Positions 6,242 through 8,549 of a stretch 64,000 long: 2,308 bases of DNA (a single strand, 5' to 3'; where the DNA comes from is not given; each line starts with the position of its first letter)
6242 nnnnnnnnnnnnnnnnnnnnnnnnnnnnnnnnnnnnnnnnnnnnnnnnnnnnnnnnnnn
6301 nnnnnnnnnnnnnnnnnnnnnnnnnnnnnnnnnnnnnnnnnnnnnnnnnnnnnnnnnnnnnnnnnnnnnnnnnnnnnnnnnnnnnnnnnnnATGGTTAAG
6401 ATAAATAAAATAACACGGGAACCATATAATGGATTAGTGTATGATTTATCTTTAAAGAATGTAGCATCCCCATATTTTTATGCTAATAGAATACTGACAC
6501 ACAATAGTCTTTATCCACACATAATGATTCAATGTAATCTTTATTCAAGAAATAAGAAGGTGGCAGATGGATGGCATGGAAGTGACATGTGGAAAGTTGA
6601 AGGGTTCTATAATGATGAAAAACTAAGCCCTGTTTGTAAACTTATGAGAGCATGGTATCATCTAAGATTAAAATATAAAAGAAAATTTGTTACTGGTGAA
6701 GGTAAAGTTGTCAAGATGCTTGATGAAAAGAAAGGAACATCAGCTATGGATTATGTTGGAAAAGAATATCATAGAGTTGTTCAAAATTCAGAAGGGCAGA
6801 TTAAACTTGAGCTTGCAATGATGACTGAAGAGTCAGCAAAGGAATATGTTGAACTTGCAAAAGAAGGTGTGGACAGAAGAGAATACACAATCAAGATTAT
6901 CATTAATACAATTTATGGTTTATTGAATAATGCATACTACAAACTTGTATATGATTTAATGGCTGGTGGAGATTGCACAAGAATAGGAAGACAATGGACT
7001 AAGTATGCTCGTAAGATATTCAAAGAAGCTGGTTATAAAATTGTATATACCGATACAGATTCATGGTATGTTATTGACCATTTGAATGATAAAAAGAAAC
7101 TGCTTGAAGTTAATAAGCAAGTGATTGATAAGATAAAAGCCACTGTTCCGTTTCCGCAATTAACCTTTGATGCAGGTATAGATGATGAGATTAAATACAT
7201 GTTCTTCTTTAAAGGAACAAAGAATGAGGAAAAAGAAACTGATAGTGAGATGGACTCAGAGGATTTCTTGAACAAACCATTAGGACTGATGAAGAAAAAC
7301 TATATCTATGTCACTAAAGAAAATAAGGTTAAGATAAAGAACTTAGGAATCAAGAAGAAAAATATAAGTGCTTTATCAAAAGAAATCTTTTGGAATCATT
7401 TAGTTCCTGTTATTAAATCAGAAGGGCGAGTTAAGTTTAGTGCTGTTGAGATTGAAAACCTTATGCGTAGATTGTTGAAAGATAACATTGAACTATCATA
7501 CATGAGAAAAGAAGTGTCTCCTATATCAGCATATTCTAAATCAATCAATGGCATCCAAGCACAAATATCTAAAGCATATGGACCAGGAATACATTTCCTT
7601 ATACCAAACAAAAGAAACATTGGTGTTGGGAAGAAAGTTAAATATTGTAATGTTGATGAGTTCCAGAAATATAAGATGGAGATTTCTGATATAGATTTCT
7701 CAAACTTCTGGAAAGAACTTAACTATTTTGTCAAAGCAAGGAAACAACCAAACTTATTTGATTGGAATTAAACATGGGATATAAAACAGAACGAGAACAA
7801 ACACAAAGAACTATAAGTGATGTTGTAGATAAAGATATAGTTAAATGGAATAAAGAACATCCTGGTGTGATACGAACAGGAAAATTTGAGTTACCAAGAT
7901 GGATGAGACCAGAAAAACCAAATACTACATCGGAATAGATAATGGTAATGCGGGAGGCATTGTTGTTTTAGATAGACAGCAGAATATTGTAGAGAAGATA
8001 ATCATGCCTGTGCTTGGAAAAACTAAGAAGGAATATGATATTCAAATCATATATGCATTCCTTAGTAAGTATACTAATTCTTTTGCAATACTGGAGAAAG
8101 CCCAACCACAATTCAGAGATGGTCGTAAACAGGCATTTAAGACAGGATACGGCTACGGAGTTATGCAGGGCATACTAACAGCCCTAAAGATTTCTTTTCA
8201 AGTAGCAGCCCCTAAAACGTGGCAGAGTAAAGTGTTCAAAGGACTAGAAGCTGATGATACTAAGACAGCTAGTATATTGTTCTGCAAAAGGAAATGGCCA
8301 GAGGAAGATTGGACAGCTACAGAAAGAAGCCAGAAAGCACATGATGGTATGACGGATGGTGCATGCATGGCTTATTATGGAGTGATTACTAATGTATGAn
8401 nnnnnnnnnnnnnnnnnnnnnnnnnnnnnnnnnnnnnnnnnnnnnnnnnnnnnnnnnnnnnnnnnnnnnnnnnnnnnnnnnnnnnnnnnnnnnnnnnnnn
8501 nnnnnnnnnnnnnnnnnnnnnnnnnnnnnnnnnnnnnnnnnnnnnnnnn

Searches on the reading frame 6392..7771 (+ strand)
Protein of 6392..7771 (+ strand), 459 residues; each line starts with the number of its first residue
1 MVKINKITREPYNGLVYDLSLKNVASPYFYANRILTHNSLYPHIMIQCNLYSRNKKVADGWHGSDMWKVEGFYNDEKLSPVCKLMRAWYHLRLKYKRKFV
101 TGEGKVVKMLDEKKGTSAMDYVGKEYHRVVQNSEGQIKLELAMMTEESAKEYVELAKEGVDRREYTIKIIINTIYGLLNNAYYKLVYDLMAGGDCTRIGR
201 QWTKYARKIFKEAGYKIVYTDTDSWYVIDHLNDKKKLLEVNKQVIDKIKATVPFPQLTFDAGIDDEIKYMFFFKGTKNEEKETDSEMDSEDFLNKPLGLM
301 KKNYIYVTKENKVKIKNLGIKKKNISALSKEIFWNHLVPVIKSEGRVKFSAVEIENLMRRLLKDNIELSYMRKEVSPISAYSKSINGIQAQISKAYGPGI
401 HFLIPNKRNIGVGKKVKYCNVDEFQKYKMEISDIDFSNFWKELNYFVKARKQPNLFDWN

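Call 10: search_protein_families(library=pfam, proteins=[window:6392-7771:+], max_evalue=0.01)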
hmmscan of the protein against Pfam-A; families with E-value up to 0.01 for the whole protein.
window:6392-7771:+ (459 aa): 1 family
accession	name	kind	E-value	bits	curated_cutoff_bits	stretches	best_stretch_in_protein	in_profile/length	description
PF00136.26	DNA_pol_B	-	6.4e-10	38.8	23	1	155-252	145-259/453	DNA polymerase family B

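Call 11: search_protein_families(library=phrogs, proteins=[window:6392-7771:+], max_evalue=0.01)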
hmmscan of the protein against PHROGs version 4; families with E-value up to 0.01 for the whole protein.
window:6392-7771:+ (459 aa): 1 family
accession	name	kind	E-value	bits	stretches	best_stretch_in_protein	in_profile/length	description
phrog_262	-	DNA, RNA and nucleotide metabolism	3.2e-17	62.9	1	38-444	405-810/856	DNA polymerase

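Call 19: find_related_loci(query=window:6392-7771:+, collection=viral_contigs, flank=10000)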
Query window:6392-7771:+ (459 aa) in viral_contigs; peptide patterns used: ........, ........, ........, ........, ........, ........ (x = any residue, [..] = any of these).
5 stretches matched a pattern; 2 encode a relative of the query (tblastn E <= 1e-3); 2 distinct loci.
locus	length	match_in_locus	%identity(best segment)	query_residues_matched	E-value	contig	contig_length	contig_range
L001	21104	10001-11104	51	35-459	9e-121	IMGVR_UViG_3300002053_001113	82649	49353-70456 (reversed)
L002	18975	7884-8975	46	35-458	1e-101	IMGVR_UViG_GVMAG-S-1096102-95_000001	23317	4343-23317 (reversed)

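Call 25: search_protein_families(library=pfam, proteins=[L001:16145-17284:-, L001:17906-18226:+, L001:14339-14830:+, L001:13553-14176:+, L001:12292-13206:+, L001:11553-12218:+], max_evalue=0.01)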
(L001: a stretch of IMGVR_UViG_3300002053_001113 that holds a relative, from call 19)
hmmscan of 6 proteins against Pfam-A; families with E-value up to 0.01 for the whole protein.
L001:16145-17284:- (379 aa): 2 families
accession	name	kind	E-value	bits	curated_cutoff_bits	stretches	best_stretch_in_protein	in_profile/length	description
PF00589.27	Phage_integrase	-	1.3e-16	61.3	27.1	1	121-310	2-168/172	Phage integrase family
PF12781.13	AAA_9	-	0.0025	17.4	27.4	1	76-151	126-201/222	ATP-binding dynein motor region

L001:17906-18226:+ (106 aa): 0 families

L001:14339-14830:+ (163 aa): 0 families

L001:13553-14176:+ (207 aa): 0 families

L001:12292-13206:+ (304 aa): 1 family
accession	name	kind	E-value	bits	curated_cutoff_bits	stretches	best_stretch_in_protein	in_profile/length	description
PF06067.16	DUF932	-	3.7e-13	50.2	23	1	57-278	4-216/227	Domain of unknown function (DUF932)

L001:11553-12218:+ (221 aa): 2 families
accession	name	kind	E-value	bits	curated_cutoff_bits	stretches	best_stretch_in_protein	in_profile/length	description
PF00558.24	Vpu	-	0.0085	16.3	24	0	176-219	6-46/81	Vpu protein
PF13273.12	DUF4064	-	0.0096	16.6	32.1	0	164-193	53-82/102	Protein of unknown function (DUF4064)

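Call 31: find_homologous_proteins(query=window:6392-7771:+, max_evalue=1e-30)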
Query window:6392-7771:+ (459 aa): 275 proteins with E <= 1e-30 among 4699 candidates; the best 120 are listed.
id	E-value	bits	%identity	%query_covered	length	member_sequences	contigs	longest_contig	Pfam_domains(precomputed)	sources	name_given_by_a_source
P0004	1.3e-248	843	79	100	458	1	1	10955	PF00136.27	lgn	-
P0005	4.8e-235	799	75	100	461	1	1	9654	PF00136.27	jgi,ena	-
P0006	1.1e-188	646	66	92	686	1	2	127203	PF00136.27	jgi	jgi:hypothetical protein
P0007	5.3e-181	621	65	92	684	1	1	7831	PF00136.27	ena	-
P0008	1.4e-180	619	65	93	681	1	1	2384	PF00136.27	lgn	-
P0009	5.1e-172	591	59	100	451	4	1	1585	-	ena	-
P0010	1.0e-166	573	61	92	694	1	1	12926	-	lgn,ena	-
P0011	3.6e-163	562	61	92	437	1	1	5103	PF00136.27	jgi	-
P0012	6.0e-161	554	60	92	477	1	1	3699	PF00136.27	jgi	-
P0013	9.4e-161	554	59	92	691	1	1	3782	PF00136.27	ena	-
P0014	5.9e-160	551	57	93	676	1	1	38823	PF00136.27,PF13482.13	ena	-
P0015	1.0e-159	550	59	92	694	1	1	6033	PF00136.27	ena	-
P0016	6.3e-159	548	55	100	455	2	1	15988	PF00136.27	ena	-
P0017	3.6e-155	535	55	92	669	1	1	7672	PF00136.27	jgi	jgi:DNA polymerase elongation subunit (family B)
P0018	3.5e-153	529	53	100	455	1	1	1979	PF00136.27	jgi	-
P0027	3.7e-143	496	56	92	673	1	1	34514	PF00136.27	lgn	-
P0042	7.4e-131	455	54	92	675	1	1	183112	PF00136.27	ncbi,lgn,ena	-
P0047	1.2e-128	448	61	67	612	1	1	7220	PF00136.27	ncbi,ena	-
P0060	1.5e-124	434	48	92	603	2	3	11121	PF00136.27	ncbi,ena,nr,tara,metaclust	ncbi:hypothetical protein CMI37_29825 [Candidatus Pacearchaeota archaeon]|nr:hypothetical protein [C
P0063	4.7e-124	433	59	66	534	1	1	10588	PF00136.27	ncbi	-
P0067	1.4e-122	428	44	100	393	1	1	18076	-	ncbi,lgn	-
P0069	1.7e-121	424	47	95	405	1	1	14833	PF00136.27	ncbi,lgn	-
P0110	1.0e-111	392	54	66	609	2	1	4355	PF00136.27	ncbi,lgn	-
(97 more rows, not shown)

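Call 32: find_encoding_contigs(protein=P0004, flank=10000, max_places=3)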
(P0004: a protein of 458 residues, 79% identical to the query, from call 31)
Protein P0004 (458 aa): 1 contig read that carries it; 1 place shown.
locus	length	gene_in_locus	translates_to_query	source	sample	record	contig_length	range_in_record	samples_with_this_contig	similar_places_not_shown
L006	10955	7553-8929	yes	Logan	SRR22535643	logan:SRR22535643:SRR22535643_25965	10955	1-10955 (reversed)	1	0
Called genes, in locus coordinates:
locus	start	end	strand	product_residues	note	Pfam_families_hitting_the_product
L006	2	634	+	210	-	?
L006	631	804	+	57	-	-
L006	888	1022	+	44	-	-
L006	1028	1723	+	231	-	-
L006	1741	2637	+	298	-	PF00004:AAA, PF13173:AAA_14 (weak), PF13177:DNA_pol3_delta2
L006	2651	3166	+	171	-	-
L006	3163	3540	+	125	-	-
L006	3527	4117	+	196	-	-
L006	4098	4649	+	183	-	-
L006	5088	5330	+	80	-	PF01906:YbjQ_1 (weak)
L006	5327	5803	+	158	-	-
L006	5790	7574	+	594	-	PF14890:Intein_splicing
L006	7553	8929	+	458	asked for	PF00136:DNA_pol_B (weak)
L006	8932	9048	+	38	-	-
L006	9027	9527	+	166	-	-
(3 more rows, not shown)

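Call 33: find_encoding_contigs(protein=P0005, flank=10000, max_places=3)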
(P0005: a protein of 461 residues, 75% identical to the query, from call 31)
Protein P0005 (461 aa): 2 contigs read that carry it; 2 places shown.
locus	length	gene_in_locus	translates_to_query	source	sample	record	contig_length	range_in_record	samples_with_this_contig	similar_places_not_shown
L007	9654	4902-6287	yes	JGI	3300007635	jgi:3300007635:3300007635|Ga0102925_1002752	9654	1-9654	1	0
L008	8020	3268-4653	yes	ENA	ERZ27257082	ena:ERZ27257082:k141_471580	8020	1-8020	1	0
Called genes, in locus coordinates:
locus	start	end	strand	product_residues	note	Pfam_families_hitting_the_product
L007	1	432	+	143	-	?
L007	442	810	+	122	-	-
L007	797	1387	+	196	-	-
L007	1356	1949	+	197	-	-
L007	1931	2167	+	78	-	-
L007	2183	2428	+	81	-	-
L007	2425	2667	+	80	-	PF01906:YbjQ_1 (weak)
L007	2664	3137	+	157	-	-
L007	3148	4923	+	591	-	PF14890:Intein_splicing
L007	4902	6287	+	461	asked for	PF00136:DNA_pol_B (weak)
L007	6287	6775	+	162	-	-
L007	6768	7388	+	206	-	-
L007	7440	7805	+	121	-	-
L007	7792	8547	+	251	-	-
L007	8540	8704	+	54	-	-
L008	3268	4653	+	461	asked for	PF00136:DNA_pol_B (weak)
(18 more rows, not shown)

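Call 34: find_encoding_contigs(protein=P0006, flank=10000, max_places=3)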
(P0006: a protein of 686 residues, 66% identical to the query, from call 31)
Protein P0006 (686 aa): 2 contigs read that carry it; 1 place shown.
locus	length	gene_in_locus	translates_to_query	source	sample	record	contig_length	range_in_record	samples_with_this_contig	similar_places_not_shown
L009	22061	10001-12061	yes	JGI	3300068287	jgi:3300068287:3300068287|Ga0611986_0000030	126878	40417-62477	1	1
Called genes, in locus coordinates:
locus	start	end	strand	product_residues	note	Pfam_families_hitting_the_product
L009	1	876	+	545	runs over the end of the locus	-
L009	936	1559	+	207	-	-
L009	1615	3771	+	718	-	PF12705:PDDEXK_1, PF00270:DEAD, PF04851:ResIII, PF00271:Helicase_C, PF16203:ERCC3_RAD25_C (weak)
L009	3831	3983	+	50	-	-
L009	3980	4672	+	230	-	-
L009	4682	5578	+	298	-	PF05496:RuvB_N (weak), PF00004:AAA, PF13173:AAA_14 (faint), PF13177:DNA_pol3_delta2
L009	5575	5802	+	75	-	-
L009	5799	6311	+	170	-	-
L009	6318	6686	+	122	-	-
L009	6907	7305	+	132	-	-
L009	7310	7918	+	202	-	-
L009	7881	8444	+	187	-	-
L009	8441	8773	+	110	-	-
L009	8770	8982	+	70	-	-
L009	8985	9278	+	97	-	-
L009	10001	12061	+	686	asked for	PF00136:DNA_pol_B (faint)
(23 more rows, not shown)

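Call 36: search_dna_similar(query=window:6392-7771:+, collection=phages, mode=protein, max_rows=15)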
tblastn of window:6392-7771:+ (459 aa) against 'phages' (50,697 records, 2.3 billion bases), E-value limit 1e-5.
No match.

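Call 38: find_encoding_contigs(protein=P0014, flank=10000, max_places=2)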
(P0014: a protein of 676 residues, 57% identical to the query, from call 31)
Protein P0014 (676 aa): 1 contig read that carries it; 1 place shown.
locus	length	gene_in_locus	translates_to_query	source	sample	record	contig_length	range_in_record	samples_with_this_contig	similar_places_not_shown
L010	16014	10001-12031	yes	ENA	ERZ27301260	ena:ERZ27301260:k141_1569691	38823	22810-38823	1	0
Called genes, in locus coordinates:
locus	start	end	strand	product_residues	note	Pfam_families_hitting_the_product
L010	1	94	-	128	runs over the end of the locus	-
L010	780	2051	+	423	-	PF04851:ResIII, PF16203:ERCC3_RAD25_C, PF00271:Helicase_C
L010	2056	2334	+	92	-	-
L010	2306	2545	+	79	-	-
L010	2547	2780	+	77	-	-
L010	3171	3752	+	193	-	-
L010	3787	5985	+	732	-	PF12705:PDDEXK_1, PF00270:DEAD, PF04851:ResIII, PF18766:SWI2_SNF2 (weak), PF00271:Helicase_C, PF16203:ERCC3_RAD25_C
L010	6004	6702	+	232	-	-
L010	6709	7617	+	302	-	PF05496:RuvB_N (weak), PF13177:DNA_pol3_delta2, PF00004:AAA, PF13173:AAA_14 (weak)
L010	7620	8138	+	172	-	-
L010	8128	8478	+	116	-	-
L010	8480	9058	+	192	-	-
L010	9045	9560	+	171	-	-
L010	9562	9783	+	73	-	-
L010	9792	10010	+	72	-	-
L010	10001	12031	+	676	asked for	PF13482:RNase_H_2 (weak), PF00136:DNA_pol_B (faint)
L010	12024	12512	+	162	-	-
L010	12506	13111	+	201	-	-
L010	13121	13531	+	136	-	-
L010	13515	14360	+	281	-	-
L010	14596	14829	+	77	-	-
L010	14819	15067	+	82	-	-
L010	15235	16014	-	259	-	?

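Call 39: find_encoding_contigs(protein=P0027, flank=10000, max_places=2)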
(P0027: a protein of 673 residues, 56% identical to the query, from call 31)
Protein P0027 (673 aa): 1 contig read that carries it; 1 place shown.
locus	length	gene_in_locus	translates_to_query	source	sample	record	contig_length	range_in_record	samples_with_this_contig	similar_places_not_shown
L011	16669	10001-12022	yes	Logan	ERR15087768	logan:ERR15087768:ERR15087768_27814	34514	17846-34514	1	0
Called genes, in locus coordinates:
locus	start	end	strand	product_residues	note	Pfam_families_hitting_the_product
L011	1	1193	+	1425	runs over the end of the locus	-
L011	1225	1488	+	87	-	-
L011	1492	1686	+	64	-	-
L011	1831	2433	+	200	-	-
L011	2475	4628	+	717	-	PF12705:PDDEXK_1, PF00270:DEAD, PF04851:ResIII, PF00271:Helicase_C, PF16203:ERCC3_RAD25_C (weak)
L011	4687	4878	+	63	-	-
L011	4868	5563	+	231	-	-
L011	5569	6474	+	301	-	PF05496:RuvB_N (weak), PF13177:DNA_pol3_delta2, PF00004:AAA, PF13401:AAA_22 (faint), PF13173:AAA_14 (weak)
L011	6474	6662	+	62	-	-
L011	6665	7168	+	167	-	-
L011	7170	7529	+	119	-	-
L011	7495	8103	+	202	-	-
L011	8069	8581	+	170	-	-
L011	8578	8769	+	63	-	PF00313:CSD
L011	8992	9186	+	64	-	-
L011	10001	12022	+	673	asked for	PF00136:DNA_pol_B (faint)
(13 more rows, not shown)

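Call 40: find_encoding_contigs(protein=P0042, flank=10000, max_places=2)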
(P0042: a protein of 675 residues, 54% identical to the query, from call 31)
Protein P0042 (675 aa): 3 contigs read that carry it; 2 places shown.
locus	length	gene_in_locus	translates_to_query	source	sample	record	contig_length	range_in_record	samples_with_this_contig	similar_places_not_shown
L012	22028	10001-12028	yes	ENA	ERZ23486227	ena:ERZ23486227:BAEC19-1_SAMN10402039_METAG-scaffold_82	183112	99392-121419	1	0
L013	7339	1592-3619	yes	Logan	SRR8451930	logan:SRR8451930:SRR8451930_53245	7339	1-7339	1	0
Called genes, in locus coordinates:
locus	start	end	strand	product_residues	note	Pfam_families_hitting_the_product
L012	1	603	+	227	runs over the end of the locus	-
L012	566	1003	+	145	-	PF01242:PTPS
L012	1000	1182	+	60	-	-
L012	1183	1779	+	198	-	-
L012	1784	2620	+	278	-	PF02649:GCHY-1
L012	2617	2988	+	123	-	-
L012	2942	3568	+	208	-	-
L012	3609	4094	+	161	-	-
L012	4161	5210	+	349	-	-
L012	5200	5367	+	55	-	-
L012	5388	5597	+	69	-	-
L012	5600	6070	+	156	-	-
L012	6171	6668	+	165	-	-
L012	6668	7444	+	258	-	-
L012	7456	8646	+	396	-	PF01702:TGT (weak)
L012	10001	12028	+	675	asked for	PF00136:DNA_pol_B (faint)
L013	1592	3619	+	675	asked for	PF00136:DNA_pol_B (faint)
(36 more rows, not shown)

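Call 86: search_solved_structures(query=window:6392-7771:+, max_evalue=0.001)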
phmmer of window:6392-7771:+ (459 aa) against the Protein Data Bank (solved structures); distinct sequences matched with E-value up to 0.001: 29.
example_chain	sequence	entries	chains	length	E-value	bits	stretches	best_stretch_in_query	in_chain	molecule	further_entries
1tgo_A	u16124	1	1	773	2.4e-06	29.9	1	154-317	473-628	PROTEIN (THERMOSTABLE B DNA POLYMERASE)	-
2xhb_A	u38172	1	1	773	2.4e-06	29.9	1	154-317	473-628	DNA POLYMERASE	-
2vwk_A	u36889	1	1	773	2.4e-06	29.9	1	154-317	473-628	DNA POLYMERASE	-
2vwj_A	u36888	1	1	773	2.5e-06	29.9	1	154-317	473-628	DNA POLYMERASE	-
7b06_A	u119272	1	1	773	3.2e-06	29.5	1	154-317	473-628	DNA polymerase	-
7b08_A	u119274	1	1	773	3.9e-06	29.2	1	154-317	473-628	DNA polymerase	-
9mye_A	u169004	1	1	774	4.1e-06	29.2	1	155-253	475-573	DNA polymerase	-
8t3x_A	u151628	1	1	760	9.4e-06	28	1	147-320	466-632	10-92, TNA polymerase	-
9oaw_A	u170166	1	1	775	1e-05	27.9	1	147-253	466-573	10-92, TNA polymerase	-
7b07_A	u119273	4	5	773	1.3e-05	27.5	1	154-321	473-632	DNA polymerase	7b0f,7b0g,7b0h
1d5a_A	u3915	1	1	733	3.9e-05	25.9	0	155-233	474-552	PROTEIN (DNA POLYMERASE)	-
8s84_A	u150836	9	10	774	4.1e-05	25.9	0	155-245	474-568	DNA polymerase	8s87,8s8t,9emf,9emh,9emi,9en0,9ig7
1qqc_A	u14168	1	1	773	4.4e-05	25.8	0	155-230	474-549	DNA POLYMERASE II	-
9oax_A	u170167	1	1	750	4.4e-05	25.8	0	154-253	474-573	5-270, TNA polymerase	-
9oat_A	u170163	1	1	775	4.7e-05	25.7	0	154-253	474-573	5-270, TNA polymerase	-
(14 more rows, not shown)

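Call 89: list_cluster_members(proteins=[P0042, P0047, P0060, P0063, P0067, P0069, P0110, P0125])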
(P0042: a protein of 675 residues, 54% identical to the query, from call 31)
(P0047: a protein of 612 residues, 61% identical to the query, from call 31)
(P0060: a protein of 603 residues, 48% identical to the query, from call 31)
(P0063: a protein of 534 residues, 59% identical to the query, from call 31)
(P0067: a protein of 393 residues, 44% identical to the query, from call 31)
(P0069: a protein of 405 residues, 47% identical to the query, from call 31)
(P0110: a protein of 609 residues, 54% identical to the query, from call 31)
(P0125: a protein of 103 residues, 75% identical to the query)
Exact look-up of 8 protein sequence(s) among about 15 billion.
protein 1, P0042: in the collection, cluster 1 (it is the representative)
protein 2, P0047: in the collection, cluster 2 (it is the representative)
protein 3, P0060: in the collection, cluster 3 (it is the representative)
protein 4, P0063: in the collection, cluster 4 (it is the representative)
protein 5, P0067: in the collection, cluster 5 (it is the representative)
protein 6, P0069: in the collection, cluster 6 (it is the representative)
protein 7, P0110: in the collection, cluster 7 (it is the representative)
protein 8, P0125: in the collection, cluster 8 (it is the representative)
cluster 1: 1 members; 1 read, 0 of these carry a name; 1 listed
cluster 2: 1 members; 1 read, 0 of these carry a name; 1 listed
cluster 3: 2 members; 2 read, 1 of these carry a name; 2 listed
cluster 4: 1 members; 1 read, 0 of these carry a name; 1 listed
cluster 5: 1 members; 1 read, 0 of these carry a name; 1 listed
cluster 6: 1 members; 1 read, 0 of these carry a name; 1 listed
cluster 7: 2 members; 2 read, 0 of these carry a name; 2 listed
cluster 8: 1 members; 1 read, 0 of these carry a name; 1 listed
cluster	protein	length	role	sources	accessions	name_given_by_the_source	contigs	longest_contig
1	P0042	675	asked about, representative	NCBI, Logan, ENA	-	-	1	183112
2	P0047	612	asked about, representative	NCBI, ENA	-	-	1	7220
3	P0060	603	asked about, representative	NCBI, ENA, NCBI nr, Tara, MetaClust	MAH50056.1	hypothetical protein CMI37_29825 [Candidatus Pacearchaeota archaeon] | hypothetical protein [Candidatus Pacearchaeota archaeon] | strand:- start:2389 stop:4200 length:1812 start_codon:yes stop_codon:yes ...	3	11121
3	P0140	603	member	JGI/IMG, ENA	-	-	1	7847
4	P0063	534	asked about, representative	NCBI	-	-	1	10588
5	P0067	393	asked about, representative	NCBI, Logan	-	-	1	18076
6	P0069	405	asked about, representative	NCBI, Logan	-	-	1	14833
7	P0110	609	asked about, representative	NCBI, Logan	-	-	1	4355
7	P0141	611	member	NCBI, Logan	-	-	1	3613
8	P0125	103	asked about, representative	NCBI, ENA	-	-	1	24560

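Call 90: find_related_loci(query=window:6392-7771:+, collection=genome_contigs, flank=10000)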
Query window:6392-7771:+ (459 aa) in genome_contigs; peptide patterns used: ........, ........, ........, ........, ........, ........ (x = any residue, [..] = any of these).
9 stretches matched a pattern, but none encodes a relative of the query by tblastn (E <= 1e-3).

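Call 92: find_related_loci(query=A5, collection=genome_contigs, flank=10000)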
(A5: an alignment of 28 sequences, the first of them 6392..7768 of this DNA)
Query A5 (459 aa) in genome_contigs; peptide patterns used: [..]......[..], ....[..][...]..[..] (x = any residue, [..] = any of these).
287 stretches matched a pattern; 6 encode a relative of the query (tblastn E <= 1e-3); 6 distinct loci.
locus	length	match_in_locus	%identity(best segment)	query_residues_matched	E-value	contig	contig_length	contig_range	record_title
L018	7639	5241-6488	54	35-457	7e-144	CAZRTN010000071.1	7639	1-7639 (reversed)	MAG TPA_asm: uncultured Thermotogaceae bacterium isolate binchicken_co13_399 genome assembly, contig: NODE_16015_length_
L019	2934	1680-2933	50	30-458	4e-139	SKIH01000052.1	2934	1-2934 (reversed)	MAG: Bacilli bacterium isolate CSBr16_55 CSBr16-68442, whole genome shotgun sequence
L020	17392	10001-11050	46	34-451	5e-98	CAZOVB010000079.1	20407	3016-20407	MAG TPA_asm: uncultured Planctomycetaceae bacterium isolate SRP332253_co1_228 genome assembly, contig: NODE_4176_length_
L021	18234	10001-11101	43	25-447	2e-92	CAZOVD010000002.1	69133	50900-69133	MAG TPA_asm: uncultured archaeon isolate SRP193661_co2_56 genome assembly, contig: NODE_381_length_69133_cov_10.150931,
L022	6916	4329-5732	55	170-457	3e-78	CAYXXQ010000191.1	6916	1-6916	MAG TPA_asm: uncultured Rhodobacter sp. isolate binchicken_co47_48 genome assembly, contig: NODE_8836_length_6916_cov_4.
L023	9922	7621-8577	48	135-458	2e-84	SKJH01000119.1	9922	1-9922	MAG: Bacilli bacterium isolate CSBr16_96 CSBr16-8328, whole genome shotgun sequence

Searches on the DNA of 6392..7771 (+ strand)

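Call 43: search_rna_families(sources=[L001, L009, L012, L010, L003], threshold=gathering)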
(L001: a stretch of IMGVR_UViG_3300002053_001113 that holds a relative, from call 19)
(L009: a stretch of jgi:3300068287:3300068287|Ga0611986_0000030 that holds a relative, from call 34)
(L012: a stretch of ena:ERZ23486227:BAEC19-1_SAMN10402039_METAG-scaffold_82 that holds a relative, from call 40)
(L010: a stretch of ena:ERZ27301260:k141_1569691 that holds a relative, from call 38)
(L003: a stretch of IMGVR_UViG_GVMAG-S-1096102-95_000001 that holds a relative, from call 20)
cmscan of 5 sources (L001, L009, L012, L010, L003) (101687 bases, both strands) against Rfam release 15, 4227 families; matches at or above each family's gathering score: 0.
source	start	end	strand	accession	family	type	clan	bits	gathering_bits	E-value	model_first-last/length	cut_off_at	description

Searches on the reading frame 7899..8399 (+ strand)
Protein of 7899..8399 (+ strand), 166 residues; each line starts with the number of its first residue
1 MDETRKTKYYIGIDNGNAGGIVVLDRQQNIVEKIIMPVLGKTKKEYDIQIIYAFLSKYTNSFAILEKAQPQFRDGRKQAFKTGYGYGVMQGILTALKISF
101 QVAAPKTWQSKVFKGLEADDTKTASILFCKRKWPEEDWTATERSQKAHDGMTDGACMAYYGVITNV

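Call 10: search_protein_families(library=pfam, proteins=[window:7899-8399:+], max_evalue=0.01)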
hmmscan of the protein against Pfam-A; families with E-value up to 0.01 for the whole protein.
window:7899-8399:+ (166 aa): 0 families

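Call 11: search_protein_families(library=phrogs, proteins=[window:7899-8399:+], max_evalue=0.01)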
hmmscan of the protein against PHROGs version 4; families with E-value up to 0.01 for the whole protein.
window:7899-8399:+ (166 aa): 1 family
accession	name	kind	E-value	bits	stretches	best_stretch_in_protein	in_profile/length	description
phrog_1770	-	DNA, RNA and nucleotide metabolism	3.1e-23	83.5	1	7-164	3-150/158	Holliday junction resolvase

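Call 18: find_encoding_contigs(protein=window:7899-8399:+, flank=10000)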
Protein window:7899-8399:+ (166 aa): no gene with exactly this product is on record in the collection.

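Call 20: find_related_loci(query=window:7899-8399:+, collection=viral_contigs, flank=10000)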
Query window:7899-8399:+ (166 aa) in viral_contigs; peptide patterns used: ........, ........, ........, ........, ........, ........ (x = any residue, [..] = any of these).
8 stretches matched a pattern; 3 encode a relative of the query (tblastn E <= 1e-3); 3 distinct loci.
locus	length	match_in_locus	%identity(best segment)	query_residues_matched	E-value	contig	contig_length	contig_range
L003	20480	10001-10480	47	6-160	1e-44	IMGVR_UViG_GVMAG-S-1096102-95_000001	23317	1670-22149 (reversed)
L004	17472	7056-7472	26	8-137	5e-5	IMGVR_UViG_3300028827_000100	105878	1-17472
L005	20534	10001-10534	28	8-160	2e-4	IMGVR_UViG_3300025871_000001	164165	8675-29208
